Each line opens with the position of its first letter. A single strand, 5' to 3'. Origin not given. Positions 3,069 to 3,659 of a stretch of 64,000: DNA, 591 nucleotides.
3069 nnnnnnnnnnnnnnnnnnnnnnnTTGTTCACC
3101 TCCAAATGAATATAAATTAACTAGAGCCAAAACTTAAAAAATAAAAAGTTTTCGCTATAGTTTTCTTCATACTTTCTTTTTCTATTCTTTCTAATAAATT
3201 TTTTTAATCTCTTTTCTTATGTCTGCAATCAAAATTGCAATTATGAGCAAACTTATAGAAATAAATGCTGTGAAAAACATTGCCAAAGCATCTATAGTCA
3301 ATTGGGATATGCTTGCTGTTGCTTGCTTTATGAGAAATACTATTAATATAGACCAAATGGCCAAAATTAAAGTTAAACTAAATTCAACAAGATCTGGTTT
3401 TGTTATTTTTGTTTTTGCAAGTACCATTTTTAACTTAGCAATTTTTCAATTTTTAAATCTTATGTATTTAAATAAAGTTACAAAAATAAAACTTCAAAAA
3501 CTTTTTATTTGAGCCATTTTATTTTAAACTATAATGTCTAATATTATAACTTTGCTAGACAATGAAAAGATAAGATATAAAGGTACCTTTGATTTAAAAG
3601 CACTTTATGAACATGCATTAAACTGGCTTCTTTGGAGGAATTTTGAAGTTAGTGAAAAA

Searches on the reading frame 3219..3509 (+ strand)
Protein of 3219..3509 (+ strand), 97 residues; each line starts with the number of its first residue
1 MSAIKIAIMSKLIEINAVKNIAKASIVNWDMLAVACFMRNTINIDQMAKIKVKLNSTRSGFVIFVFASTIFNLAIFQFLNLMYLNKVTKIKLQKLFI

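Call 77: search_protein_families(library=padloc, alignment_id=A7, max_evalue=0.001)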
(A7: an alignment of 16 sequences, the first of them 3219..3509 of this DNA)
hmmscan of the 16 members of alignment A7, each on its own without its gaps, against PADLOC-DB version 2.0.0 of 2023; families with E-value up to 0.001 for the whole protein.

A. member 1, window:3219-3509:+ (97 aa): 0 families

B. families by the number of members that match (of 16 scanned): 0 families
